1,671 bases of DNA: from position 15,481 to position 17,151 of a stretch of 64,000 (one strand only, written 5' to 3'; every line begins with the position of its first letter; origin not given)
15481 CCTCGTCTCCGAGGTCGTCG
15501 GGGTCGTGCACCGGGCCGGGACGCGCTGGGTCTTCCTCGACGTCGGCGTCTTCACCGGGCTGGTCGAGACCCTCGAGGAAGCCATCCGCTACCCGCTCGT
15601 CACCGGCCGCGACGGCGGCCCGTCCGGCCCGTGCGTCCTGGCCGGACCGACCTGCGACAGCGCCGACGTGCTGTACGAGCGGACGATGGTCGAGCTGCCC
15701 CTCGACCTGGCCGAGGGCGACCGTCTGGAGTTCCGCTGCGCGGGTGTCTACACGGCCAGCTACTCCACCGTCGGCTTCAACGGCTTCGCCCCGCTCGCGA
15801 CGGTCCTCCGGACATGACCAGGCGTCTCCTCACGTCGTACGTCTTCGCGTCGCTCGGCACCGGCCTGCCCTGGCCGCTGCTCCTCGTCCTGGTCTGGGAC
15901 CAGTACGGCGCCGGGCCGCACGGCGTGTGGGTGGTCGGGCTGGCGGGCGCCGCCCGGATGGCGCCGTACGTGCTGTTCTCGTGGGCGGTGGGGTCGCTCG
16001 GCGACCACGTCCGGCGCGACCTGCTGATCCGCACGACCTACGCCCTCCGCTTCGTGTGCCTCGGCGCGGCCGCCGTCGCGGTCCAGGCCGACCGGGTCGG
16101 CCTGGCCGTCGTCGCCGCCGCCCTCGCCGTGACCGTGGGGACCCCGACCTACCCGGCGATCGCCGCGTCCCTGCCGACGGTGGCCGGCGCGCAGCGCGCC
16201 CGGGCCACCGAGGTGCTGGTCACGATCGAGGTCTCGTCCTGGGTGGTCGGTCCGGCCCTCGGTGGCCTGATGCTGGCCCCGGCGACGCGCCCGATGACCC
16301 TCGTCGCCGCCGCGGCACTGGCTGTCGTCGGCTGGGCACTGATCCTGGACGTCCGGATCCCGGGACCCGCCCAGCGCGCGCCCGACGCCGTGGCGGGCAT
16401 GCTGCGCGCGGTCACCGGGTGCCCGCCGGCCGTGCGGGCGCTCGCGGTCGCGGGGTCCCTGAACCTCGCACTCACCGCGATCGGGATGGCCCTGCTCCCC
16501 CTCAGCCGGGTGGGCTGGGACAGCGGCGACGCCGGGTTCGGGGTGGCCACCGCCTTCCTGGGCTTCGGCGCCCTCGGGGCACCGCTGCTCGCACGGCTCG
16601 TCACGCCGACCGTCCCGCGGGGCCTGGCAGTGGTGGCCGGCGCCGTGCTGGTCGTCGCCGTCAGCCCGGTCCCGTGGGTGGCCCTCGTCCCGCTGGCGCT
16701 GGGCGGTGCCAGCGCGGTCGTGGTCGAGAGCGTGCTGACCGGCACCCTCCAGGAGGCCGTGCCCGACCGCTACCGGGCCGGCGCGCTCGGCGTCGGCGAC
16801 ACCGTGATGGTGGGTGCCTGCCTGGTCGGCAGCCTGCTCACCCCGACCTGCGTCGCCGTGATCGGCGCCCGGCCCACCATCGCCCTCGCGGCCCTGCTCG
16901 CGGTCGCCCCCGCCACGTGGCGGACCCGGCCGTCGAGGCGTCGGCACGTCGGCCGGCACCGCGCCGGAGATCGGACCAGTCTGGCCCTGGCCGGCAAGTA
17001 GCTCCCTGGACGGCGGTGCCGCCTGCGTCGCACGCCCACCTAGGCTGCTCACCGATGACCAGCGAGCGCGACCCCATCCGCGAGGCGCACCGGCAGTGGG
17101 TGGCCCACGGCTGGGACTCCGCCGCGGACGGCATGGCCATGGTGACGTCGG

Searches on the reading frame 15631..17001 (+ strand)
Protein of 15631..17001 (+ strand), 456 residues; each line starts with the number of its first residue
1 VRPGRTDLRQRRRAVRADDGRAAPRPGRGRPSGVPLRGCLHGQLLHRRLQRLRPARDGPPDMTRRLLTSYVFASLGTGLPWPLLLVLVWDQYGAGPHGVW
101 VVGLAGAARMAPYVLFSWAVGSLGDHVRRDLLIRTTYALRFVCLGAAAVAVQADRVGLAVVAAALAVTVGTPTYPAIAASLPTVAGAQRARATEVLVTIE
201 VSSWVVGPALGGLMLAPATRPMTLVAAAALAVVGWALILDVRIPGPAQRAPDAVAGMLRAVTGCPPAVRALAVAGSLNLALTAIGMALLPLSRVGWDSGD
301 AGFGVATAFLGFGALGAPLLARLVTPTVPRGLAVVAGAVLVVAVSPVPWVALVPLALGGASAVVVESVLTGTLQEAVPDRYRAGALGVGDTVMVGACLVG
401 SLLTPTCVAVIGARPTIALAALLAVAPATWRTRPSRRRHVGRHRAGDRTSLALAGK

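Call 64: search_protein_families(library=pfam, proteins=[window:15631-17001:+], max_evalue=0.001)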
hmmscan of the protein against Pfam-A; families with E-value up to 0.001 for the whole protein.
window:15631-17001:+ (456 aa): 2 families
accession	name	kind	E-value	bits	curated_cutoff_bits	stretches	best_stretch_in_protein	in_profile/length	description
PF07690.21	MFS_1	-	4.5e-12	46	33.4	1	66-400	1-346/347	Major Facilitator Superfamily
PF05977.19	MFS_3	-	4.1e-09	35.9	27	1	101-424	46-383/524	Transmembrane secretion effector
